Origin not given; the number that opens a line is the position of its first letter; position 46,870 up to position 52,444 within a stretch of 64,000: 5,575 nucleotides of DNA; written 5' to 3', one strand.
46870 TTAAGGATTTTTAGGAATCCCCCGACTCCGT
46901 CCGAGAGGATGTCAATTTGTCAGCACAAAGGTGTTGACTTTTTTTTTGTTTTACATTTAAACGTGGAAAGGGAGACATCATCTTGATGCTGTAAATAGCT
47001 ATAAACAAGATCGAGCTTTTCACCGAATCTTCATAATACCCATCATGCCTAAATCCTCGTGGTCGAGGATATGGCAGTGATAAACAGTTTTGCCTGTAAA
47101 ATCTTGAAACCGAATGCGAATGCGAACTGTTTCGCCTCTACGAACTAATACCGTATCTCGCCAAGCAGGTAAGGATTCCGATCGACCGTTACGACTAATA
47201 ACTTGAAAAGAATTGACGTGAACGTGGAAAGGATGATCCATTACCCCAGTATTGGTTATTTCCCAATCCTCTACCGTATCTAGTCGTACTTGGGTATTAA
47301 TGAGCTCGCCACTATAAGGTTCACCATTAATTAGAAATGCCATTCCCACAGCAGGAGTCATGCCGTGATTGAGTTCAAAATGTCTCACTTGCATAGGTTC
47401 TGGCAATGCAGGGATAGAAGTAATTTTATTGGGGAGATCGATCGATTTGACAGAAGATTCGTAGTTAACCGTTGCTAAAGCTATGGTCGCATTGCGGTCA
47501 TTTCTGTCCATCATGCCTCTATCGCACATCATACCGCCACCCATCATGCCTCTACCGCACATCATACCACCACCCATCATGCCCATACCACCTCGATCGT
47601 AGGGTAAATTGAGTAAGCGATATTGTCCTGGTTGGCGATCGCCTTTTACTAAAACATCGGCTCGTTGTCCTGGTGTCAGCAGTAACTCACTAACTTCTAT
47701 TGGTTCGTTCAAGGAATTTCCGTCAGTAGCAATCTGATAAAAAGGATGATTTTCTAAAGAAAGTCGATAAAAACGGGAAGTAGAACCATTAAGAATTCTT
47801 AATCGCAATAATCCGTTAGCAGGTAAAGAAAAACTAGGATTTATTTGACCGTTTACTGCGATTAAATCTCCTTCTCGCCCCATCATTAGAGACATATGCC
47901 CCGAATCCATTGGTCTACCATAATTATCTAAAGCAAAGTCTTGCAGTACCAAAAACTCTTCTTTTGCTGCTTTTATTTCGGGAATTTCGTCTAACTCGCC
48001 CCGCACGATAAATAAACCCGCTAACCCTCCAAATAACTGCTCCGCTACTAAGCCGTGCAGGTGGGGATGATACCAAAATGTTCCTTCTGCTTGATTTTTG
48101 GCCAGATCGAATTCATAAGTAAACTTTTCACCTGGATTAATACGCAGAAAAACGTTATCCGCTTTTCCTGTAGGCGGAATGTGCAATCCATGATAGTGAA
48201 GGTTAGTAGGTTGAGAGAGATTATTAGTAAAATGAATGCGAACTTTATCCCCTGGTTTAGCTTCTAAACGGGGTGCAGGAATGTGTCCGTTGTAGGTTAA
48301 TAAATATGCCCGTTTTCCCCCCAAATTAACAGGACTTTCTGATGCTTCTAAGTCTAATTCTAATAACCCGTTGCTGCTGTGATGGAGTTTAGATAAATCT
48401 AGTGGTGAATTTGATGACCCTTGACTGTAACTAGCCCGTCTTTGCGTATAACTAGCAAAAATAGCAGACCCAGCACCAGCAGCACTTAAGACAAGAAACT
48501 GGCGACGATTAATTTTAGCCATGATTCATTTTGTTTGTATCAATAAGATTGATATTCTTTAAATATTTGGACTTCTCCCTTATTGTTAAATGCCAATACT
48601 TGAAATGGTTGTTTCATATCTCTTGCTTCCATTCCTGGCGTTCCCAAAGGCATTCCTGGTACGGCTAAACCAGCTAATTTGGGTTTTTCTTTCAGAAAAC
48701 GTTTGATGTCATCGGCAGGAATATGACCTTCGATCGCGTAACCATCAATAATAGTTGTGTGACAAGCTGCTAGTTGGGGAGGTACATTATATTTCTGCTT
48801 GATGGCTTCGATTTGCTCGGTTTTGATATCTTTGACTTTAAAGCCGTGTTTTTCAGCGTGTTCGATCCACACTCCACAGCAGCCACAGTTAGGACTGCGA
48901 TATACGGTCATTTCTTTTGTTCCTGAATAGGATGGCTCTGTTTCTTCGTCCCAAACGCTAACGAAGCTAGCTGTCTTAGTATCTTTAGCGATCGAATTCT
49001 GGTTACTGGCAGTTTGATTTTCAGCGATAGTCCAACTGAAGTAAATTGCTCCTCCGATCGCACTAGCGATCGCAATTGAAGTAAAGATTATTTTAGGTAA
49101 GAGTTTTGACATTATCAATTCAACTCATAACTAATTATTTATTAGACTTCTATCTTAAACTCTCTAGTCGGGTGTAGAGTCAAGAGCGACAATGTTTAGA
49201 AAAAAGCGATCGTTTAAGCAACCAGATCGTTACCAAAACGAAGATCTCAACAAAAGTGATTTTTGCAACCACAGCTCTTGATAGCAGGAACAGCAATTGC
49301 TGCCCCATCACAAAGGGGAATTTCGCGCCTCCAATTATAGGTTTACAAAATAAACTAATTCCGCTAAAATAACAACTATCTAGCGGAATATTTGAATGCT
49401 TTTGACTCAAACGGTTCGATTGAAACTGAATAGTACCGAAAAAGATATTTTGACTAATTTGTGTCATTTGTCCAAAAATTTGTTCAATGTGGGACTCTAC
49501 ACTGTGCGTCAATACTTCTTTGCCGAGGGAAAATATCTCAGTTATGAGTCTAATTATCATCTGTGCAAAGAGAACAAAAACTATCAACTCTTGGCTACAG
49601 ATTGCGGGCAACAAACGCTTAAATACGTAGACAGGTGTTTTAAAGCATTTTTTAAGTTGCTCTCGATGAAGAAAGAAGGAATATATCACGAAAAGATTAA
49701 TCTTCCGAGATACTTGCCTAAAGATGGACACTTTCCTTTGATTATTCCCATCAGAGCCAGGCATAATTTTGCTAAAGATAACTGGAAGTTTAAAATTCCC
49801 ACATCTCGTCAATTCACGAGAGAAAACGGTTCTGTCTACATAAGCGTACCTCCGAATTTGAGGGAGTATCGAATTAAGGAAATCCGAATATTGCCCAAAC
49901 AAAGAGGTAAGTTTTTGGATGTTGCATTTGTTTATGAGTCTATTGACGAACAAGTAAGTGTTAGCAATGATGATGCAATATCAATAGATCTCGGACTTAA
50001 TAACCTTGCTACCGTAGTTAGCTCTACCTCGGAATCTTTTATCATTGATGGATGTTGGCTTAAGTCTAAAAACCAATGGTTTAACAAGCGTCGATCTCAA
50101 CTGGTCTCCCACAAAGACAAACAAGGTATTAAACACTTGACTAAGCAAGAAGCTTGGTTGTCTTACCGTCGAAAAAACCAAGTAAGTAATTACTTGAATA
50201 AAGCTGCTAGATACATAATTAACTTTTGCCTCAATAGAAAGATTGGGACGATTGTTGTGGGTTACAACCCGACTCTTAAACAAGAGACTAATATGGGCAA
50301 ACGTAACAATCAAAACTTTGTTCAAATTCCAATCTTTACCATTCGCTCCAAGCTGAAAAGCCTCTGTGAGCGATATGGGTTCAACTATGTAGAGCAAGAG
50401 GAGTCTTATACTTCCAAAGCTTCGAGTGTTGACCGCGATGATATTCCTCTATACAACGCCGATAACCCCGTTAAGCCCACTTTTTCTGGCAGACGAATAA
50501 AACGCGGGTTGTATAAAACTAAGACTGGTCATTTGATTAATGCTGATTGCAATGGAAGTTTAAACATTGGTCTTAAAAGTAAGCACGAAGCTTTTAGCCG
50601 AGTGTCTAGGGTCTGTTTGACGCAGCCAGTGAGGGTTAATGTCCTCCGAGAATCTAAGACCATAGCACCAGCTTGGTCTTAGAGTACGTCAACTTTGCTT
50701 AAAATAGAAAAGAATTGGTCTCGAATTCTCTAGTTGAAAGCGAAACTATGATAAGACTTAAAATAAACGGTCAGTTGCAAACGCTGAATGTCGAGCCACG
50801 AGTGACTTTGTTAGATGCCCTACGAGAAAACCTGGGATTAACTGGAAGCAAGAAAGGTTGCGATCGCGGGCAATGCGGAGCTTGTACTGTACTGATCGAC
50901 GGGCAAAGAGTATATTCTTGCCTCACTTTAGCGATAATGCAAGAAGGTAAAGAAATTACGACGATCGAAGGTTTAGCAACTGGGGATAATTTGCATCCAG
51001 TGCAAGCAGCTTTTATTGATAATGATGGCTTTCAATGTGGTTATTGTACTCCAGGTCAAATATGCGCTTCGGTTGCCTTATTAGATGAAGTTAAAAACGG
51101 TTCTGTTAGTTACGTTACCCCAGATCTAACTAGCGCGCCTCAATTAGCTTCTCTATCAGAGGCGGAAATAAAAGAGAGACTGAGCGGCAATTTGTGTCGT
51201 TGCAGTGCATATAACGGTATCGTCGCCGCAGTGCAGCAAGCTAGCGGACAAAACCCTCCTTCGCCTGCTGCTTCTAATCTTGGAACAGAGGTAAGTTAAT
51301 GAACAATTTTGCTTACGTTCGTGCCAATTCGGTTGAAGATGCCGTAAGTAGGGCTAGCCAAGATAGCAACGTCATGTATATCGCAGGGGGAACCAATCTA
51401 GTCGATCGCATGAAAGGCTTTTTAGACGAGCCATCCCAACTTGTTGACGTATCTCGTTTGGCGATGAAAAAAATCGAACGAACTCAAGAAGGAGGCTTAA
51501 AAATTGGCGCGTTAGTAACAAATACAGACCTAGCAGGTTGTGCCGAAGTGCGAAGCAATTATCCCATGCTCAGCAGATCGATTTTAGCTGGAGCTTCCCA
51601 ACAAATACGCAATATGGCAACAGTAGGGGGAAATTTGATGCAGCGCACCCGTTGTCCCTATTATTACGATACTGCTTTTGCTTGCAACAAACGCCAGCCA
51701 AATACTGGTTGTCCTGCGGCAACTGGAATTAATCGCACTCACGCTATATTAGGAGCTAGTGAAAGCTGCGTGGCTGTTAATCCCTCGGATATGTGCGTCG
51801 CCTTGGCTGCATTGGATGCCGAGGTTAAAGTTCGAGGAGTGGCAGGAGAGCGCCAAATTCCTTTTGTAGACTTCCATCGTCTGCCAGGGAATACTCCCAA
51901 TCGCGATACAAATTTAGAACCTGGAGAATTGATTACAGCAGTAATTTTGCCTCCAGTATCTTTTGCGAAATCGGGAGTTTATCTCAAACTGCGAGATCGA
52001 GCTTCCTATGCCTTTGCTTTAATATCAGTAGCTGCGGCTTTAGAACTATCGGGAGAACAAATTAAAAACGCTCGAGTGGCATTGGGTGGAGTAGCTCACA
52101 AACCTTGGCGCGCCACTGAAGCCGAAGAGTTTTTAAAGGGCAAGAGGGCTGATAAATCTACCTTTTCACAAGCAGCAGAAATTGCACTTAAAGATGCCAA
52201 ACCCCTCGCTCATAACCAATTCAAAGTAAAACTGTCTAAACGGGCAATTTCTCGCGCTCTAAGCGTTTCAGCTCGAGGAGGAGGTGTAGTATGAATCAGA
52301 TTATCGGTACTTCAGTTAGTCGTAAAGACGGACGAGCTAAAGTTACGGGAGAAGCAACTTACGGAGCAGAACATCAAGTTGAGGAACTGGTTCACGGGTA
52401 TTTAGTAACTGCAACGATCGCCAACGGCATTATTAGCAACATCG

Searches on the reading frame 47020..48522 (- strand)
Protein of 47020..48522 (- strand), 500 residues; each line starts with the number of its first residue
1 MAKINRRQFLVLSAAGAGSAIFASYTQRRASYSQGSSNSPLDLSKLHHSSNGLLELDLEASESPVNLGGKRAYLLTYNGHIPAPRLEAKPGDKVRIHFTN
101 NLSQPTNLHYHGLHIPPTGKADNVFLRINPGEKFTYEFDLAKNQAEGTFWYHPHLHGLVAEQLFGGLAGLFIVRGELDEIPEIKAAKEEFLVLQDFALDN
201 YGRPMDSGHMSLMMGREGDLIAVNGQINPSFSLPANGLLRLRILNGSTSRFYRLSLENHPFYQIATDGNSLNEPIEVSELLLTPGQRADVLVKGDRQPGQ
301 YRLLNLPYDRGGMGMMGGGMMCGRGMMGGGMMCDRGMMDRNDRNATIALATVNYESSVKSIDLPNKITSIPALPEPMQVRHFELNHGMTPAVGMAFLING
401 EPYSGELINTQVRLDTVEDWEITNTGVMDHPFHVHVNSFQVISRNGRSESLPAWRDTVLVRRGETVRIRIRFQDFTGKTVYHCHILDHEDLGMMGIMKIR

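Call 98: search_protein_families(library=pfam, proteins=[window:47020-48522:-], max_evalue=0.001)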
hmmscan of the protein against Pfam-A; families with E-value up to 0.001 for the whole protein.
window:47020-48522:- (500 aa): 3 families
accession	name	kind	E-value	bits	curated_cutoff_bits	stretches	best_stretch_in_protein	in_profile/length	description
PF07732.21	Cu-oxidase_3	-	5.6e-32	110.7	21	1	65-176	7-117/119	Multicopper oxidase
PF07731.20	Cu-oxidase_2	-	1.3e-26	93.4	20.4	1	381-498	9-132/137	Multicopper oxidase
PF00394.28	Cu-oxidase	-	4.5e-14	53.3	21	1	223-304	41-132/157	Multicopper oxidase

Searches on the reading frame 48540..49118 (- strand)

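Call 43: search_protein_families(library=pfam, proteins=[window:48540-49118:-], max_evalue=0.001)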
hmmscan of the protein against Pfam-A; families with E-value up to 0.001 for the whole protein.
window:48540-49118:- (192 aa): 1 family
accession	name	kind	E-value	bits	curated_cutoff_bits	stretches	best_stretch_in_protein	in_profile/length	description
PF04214.18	DUF411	-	2e-26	91.9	27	1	116-163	1-48/48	Protein of unknown function, DUF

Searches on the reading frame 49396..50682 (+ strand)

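Call 43: search_protein_families(library=pfam, proteins=[window:49396-50682:+], max_evalue=0.001)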
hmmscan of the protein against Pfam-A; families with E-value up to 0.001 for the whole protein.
window:49396-50682:+ (428 aa): 2 families
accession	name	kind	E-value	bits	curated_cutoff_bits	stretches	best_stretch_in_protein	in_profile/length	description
PF01385.25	OrfB_IS605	-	4e-20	72.6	30.5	1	178-291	2-116/120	Probable transposase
PF07282.18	Cas12f1-like_TNB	-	3.2e-07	30.8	26.3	1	316-391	4-60/60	Cas12f1-like, TNB domain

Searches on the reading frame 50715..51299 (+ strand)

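Call 43: search_protein_families(library=pfam, proteins=[window:50715-51299:+], max_evalue=0.001)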
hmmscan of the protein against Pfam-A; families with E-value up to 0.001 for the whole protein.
window:50715-51299:+ (194 aa): 3 families
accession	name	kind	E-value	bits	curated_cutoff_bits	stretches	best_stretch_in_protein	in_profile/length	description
PF01799.25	Fer2_2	-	1.2e-28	99.5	30.3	1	83-174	1-75/75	[2Fe-2S] binding domain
PF00111.32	Fer2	-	1.3e-09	38.3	21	1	16-69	2-55/77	2Fe-2S iron-sulfur cluster binding domain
PF13085.11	Fer2_3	-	5.4e-05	23.6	27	1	46-87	49-89/107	2Fe-2S iron-sulfur cluster binding domain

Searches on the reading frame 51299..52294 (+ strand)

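Call 43: search_protein_families(library=pfam, proteins=[window:51299-52294:+], max_evalue=0.001)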
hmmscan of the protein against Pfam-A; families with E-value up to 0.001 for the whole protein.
window:51299-52294:+ (331 aa): 2 families
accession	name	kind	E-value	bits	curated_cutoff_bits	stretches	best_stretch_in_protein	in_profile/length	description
PF00941.27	FAD_binding_5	-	3.6e-46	157.5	27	1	3-218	2-168/170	FAD binding domain in molybdopterin dehydrogenase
PF03450.22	CO_deh_flav_C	-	1.8e-19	70.2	25.5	1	230-321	4-99/102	CO dehydrogenase flavoprotein C-terminal domain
